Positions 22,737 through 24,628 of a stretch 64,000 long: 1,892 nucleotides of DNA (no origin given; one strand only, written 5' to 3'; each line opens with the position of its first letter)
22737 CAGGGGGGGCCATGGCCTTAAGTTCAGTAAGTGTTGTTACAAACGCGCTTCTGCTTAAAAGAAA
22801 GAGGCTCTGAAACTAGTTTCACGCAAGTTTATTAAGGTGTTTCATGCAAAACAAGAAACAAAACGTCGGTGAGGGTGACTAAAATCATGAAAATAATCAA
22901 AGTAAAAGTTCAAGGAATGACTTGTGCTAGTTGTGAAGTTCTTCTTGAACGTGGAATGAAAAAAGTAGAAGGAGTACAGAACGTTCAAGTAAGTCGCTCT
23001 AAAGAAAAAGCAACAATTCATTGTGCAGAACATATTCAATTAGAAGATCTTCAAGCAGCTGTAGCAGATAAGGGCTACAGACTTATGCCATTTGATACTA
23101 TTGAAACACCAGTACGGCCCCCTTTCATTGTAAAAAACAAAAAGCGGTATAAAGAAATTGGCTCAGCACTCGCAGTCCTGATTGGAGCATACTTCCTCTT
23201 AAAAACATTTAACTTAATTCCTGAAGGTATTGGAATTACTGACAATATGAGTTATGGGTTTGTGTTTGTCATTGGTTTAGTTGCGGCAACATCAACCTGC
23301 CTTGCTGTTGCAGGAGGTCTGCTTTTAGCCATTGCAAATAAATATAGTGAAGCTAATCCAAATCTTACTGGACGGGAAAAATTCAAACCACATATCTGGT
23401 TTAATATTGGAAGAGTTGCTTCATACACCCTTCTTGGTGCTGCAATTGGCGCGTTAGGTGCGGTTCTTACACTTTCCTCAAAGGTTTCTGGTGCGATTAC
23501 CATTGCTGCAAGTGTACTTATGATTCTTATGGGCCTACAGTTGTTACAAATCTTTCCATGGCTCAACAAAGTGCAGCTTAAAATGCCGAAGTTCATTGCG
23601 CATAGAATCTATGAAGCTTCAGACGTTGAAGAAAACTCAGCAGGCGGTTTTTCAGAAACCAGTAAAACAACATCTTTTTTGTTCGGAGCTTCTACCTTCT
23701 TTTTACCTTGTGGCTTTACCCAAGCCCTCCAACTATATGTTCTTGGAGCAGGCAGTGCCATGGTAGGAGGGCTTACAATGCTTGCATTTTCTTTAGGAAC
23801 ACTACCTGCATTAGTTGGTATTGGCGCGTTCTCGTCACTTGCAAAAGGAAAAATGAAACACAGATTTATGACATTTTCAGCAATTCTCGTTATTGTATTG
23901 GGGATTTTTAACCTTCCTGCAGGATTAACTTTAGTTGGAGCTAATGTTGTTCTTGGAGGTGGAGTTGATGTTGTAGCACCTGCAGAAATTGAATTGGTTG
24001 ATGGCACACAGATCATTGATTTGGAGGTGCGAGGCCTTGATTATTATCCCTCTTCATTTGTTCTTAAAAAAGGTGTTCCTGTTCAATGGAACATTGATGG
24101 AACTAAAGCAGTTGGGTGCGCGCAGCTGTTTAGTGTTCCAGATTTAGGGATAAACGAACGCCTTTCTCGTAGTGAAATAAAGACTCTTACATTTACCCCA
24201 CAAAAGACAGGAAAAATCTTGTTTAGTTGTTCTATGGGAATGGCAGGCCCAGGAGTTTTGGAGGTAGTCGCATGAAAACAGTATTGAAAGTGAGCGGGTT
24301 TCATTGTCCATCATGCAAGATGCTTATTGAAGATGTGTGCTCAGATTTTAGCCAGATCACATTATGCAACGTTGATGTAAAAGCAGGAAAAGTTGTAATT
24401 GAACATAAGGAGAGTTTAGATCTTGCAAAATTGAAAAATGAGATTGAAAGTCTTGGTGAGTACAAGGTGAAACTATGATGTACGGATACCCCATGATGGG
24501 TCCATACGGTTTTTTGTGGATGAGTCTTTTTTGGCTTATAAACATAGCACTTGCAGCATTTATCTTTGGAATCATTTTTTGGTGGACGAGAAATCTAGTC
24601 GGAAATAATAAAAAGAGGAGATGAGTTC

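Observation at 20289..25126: Copper module with non-canonical extra parts: ArsR-CopA (overlapping stop/start), HMA-TM-cupredoxin fusion, CopZ, Met-rich micro-protein, membrane-tethered wHTH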

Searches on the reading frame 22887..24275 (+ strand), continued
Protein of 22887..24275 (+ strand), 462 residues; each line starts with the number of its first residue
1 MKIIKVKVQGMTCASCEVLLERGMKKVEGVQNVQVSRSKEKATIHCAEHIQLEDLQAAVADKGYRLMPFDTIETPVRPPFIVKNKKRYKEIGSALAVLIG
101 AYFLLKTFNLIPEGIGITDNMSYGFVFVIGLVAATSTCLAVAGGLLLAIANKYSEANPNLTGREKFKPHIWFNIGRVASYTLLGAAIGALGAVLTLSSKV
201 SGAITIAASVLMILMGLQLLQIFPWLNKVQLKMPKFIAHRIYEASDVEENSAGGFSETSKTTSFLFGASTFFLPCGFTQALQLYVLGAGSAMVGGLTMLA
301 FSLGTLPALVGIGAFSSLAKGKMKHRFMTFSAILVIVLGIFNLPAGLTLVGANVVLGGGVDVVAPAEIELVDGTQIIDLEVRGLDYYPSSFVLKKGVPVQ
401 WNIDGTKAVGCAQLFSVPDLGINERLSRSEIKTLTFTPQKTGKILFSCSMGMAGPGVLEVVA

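Call 71: get_annotated_region(hit=H3, flank=6000)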
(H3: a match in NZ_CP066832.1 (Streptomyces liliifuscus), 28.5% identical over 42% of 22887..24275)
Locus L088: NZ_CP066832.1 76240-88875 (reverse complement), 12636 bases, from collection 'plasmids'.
description: Streptomyces liliifuscus strain ZYC-3 plasmid unnamed1
organism: Streptomyces liliifuscus (NCBI taxid 2797636)
taxonomy: Bacteria; Actinomycetota; Actinomycetes; Kitasatosporales; Streptomycetaceae; Streptomyces; Streptomyces liliifuscus
host: -; source: whole organism,soil; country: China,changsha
typing (MOB-suite, as given by PLSDB): non-mobilizable
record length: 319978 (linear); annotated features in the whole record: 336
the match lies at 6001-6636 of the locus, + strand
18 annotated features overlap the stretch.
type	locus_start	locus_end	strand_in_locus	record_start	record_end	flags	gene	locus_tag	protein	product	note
CDS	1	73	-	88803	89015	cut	-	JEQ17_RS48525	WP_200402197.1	hypothetical protein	-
CDS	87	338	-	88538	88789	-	-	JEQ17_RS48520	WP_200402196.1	glutathione S-transferase N-terminal domain-containing protein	-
CDS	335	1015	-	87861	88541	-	-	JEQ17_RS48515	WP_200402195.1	peroxiredoxin family protein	-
CDS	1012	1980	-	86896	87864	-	-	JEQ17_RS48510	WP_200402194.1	cytochrome c biogenesis protein CcdA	GO:0017004 - cytochrome complex assembly [Evidence IEA]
CDS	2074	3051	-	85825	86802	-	-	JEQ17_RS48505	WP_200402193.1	M56 family metallopeptidase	-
CDS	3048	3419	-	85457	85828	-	-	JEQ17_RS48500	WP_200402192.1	BlaI/MecI/CopY family transcriptional regulator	GO:0045892 - negative regulation of DNA-templated transcription [Evidence IEA]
CDS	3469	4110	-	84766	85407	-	-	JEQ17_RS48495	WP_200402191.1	class I SAM-dependent methyltransferase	-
CDS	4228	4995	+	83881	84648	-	-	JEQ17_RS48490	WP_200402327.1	cytochrome c biogenesis protein CcdA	GO:0017004 - cytochrome complex assembly [Evidence IEA]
CDS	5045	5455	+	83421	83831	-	-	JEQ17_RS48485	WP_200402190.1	hypothetical protein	-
CDS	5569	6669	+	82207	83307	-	-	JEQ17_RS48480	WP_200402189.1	sulfite exporter TauE/SafE family protein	-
CDS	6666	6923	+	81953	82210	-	-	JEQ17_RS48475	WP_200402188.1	cation transporter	-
CDS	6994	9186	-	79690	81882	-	-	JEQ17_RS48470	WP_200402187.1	heavy metal translocating P-type ATPase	GO:0006812 - monoatomic cation transport [Evidence IEA]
CDS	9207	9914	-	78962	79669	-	-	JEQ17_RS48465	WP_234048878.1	tRNA-dependent cyclodipeptide synthase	-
CDS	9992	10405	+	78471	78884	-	-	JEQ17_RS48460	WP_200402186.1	heavy metal-responsive transcriptional regulator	-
CDS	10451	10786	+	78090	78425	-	-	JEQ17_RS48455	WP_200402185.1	metalloregulator ArsR/SmtB family transcription factor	GO:0006355 - regulation of DNA-templated transcription [Evidence IEA]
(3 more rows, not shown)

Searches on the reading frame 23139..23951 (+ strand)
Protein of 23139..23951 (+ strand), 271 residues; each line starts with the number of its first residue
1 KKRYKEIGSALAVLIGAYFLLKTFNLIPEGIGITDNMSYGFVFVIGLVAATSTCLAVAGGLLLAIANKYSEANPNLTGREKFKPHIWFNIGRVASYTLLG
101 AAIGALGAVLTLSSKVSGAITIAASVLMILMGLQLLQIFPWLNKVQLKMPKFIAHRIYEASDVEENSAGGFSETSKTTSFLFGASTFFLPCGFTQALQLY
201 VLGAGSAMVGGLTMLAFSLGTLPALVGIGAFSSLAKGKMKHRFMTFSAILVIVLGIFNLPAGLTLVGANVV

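Call 33: search_solved_structures(query=window:23139-23951:+, max_evalue=10, show_alignments=3)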
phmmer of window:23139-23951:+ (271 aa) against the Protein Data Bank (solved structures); distinct sequences matched with E-value up to 10: 3.
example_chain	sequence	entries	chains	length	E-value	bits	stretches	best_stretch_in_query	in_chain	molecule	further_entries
8cia_A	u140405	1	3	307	1.7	11.3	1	48-111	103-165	Kelch-like protein 20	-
8cia_E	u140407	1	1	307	1.7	11.2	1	48-111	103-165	Kelch like family member 20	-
8cia_B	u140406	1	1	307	1.7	11.2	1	48-111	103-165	Kelch like family member 20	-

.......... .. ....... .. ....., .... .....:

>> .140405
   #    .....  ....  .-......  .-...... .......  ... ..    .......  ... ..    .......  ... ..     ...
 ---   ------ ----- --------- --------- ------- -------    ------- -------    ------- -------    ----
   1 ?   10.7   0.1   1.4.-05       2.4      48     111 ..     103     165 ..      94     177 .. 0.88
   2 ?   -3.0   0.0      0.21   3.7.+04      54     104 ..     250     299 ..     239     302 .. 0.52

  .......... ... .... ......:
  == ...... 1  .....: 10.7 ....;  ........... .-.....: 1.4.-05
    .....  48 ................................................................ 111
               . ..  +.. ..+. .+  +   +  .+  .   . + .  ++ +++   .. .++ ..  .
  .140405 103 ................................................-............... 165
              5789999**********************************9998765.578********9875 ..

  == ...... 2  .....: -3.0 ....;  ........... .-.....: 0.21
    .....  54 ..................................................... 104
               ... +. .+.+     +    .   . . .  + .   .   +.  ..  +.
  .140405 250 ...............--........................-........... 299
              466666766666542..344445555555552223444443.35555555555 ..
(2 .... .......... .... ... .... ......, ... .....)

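Call 44: search_solved_structures(query=A4, max_evalue=10, show_alignments=3)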
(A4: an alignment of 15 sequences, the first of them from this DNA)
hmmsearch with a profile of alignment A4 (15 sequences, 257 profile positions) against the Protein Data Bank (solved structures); distinct sequences matched with E-value up to 10: 1.
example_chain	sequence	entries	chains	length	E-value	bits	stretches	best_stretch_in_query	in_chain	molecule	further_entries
9l0x_G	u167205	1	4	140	2.6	10.4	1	141-183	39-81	Late transcription activator C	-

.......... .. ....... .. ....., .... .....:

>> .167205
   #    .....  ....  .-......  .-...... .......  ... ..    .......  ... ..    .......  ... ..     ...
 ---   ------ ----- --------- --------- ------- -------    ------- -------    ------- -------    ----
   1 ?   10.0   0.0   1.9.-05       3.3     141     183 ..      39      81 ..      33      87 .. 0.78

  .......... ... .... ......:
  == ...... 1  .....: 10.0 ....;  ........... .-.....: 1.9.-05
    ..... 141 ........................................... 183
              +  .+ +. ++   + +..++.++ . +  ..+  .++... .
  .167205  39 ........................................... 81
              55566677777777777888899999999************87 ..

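Call 64: predict_structure(alignment_id=A4)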
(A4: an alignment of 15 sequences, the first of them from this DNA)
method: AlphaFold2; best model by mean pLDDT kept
length: 267 residues; sequences in the alignment: 15
mean_pLDDT: 79.7   pTM: 0.73
mean pLDDT of the five models: 79.7, 78.5, 77.3, 76.9, 74.6
residues with pLDDT >= 90: 46; 70-90: 176; 50-70: 42; < 50: 3
segments of 3 or more residues with pLDDT < 50: none
pLDDT, mean of each block of 10 residues (from residue 1): 73 74 58 67 77 81 83 83 91 96 91 83 86 82 65 68 52 78 86 85 92 93 84 75 83 84 81
secondary structure, 60 per line:
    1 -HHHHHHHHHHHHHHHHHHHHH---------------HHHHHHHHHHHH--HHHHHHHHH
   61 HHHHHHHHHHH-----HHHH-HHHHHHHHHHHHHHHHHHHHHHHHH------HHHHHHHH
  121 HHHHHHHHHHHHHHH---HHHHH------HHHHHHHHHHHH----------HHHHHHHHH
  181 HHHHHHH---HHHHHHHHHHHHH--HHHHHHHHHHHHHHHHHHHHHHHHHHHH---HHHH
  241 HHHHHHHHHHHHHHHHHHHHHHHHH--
elements in order: H2-22 H38-49 H52-71 H77-80 H82-106 H113-135 H139-143 H150-161 H172-187 H191-203 H206-233 H237-265

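Call 66: fold_search(model_id=the predicted structure, library=pdb)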
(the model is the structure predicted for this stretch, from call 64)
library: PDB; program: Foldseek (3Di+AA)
matches with E <= 10: 206; with E <= 0.001: 0
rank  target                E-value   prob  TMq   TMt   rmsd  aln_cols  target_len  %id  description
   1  4k1c_A                5.0e-01  0.11  0.16  0.12  19.8       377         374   10  VCX1 Calcium/Proton Exchanger (released 2013-05-08)
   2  7d5p_B                1.0e+00  0.28  0.28  0.21  10.3       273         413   15  Structure of NorC transporter in an outward-open conformation in complex with a single-chain Indian camelid antibody (released 2021-06-09)
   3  4mlb_C                1.1e+00  0.10  0.18  0.14  11.5       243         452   11  Reverse polarity of binding pocket suggests different function of a MOP superfamily transporter from Pyrococcus furios (released 2013-09-25)
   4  6fmt                  1.1e+00  0.08  0.15  0.16  19.1       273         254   14  IMISX-EP of Hg-BacA Soaking SAD (released 2018-09-05)
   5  8pnl_C                1.2e+00  0.25  0.30  0.19  12.7       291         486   15  Outward-open conformation of a Major Facilitator Superfamily (MFS) transporter MHAS2168, a homologue of Rv1410 from M. (released 2023-10-18)
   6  9s36_A                1.2e+00  0.08  0.16  0.14  19.4       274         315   12  Cryo-EM structure of Candida albicans Vrg4 bound to an inhibitory nanobody and GDP-Mannose. (released 2025-09-03)
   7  6vq6_b                1.2e+00  0.06  0.12  0.15  22.1       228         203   16  Mammalian V-ATPase from rat brain - composite model of rotational state 1 bound to ADP and SidK (built from focused re (released 2020-03-18)
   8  7d5p_A                1.3e+00  0.25  0.28  0.21  10.9       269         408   15  Structure of NorC transporter in an outward-open conformation in complex with a single-chain Indian camelid antibody (released 2021-06-09)
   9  9gs5_A                1.4e+00  0.10  0.20  0.19  17.2       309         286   17  Cryo-EM structure of human SLC35B1-E33A variant with ADP in outward facing conformation (released 2025-05-21)
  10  7z6n_A                1.4e+00  0.06  0.16  0.15  20.5       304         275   15  Crystal structure of Zn2+-transporter BbZIP in a metal-stripped state (released 2022-08-10)
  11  6h2f_J                1.4e+00  0.06  0.14  0.12  41.4       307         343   11  Structure of the pre-pore AhlB of the tripartite alpha-pore forming toxin, AHL, from Aeromonas hydrophila. (released 2019-07-10)
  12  6wlw_0                1.5e+00  0.04  0.12  0.14  21.9       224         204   16  The Vo region of human V-ATPase in state 1 (focused refinement) (released 2020-11-11)
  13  8q3v_C                1.5e+00  0.08  0.17  0.18  20.7       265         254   13  Cryo-EM structure of the methanogenic Na+ translocating N5-methyl-H4MPT:CoM methyltransferase complex (released 2024-07-10)
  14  6xbw_b                1.6e+00  0.06  0.12  0.15  21.6       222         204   17  Cryo-EM structure of V-ATPase from bovine brain, state 1 (released 2020-08-19)
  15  6iv2_C                1.7e+00  0.08  0.16  0.16  21.6       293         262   11  Crystal structure of a bacterial Bestrophin homolog from Klebsiella pneumoniae with a mutation Y211A (released 2019-11-13)
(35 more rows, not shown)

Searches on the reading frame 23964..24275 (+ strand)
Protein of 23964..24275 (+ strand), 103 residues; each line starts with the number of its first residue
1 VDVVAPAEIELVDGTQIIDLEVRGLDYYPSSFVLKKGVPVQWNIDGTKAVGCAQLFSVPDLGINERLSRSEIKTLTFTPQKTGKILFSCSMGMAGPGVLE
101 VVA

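Call 31: search_solved_structures(query=window:23964-24275:+, max_evalue=1, show_alignments=4)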
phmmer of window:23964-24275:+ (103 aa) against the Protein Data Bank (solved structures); distinct sequences matched with E-value up to 1: 4.
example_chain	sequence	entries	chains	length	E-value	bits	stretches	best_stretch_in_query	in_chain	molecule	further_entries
2mry_A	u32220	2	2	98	1.9e-08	37.6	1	13-94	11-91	Uncharacterized protein | CupA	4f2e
4f2f_A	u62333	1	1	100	2.6e-07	34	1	10-94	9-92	Cation-transporting ATPase, E1-E2 family protein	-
1iby_A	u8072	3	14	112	0.00012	25.4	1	12-101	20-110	NITROSOCYANIN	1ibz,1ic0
1rh7_A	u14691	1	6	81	0.42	14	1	57-97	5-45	Resistin-like beta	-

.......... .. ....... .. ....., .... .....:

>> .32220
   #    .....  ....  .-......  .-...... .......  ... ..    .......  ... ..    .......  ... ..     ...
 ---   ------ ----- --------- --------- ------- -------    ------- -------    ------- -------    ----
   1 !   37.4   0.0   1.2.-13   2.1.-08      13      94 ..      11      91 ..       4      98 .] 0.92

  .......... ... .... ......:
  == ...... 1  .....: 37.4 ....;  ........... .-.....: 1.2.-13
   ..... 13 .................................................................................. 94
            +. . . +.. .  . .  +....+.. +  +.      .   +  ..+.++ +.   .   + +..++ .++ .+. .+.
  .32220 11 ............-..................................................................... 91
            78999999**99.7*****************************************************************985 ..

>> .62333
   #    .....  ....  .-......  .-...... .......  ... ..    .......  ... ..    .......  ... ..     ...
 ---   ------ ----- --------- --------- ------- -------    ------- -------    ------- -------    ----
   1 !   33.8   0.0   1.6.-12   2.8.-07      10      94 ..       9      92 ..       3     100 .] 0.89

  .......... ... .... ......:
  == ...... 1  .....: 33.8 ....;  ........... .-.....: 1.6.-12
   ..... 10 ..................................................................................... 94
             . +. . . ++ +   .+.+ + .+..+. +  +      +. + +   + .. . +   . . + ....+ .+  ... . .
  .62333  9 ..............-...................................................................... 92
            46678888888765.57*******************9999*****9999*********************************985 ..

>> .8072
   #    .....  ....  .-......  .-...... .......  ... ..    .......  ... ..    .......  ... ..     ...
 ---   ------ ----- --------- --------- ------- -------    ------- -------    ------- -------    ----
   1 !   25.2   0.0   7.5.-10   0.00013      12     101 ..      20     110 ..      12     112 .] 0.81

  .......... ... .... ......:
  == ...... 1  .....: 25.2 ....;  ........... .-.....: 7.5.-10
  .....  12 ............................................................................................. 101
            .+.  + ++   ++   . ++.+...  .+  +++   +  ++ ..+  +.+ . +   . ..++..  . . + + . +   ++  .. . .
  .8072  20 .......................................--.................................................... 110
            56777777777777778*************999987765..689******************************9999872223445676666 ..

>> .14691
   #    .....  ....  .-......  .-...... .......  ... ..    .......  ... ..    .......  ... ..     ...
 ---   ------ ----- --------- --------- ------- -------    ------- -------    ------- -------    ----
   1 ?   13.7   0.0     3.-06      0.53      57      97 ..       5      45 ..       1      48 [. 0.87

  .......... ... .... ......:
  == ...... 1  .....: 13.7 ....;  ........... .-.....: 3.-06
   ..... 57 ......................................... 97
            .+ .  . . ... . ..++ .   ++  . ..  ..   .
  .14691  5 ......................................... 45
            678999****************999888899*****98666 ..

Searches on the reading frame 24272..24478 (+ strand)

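Call 3: search_protein_families(library=pfam, proteins=[window:24272-24478:+], max_evalue=0.1)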
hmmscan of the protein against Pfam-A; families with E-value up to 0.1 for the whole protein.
window:24272-24478:+ (68 aa): 3 families
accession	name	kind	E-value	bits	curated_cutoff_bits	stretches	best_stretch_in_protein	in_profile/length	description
PF00403.32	HMA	-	7.7e-10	39.5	24.8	1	4-62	1-60/62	Heavy-metal-associated domain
PF25164.1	CoiA_N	-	0.021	14.8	26.3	0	8-16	16-24/50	Competence protein CoiA, N-terminal domain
PF20097.4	DUF6487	-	0.087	13.7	24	0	5-22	48-65/67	Domain of unknown function (DUF6487)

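Call 4: search_protein_families(library=ncbifam, proteins=[window:24272-24478:+], max_evalue=0.1)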
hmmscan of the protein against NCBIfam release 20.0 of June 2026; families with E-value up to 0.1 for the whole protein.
window:24272-24478:+ (68 aa): 10 families
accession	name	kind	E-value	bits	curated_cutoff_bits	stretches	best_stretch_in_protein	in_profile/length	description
NF033795.1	chaper_CopZ_Bs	exception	1.2e-07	31.8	91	1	2-66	1-65/66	copper chaperone CopZ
NF033556.1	MerTP_fusion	equivalog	0.00017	21.3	180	1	3-66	122-185/186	mercuric transport protein MerTP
NF047957.1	CopZ_AFE_1862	equivalog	0.00055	20.3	85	1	4-59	2-55/62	CopZ family metallochaperone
TIGR00003.1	TIGR00003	subfamily_domain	0.00067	19.8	62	1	3-62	2-62/66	copper ion binding protein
NF010311.1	PRK13748.1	subfamily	0.0015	17.5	600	1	4-65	2-62/560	mercury(II) reductase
NF041115.1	UxxU_metal_bind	equivalog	0.012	15.7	95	1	2-43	5-46/74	metal-binding (seleno)protein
NF008262.1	PRK11033.1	equivalog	0.014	13.9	1005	1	5-59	45-98/731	zinc/cadmium/mercury/lead-transporting ATPase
NF033781.1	chaper_CopP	exception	0.017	15.3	112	1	2-58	1-57/65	copper-binding metallochaperone CopP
NF033794.2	chaper_CopZ_Eh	exception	0.02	15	95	1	2-62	1-62/68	copper chaperone CopZ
NF000052.4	APH_9_Ia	exception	0.072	12.4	680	1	15-50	192-227/330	aminoglycoside O-phosphotransferase APH(9)-Ia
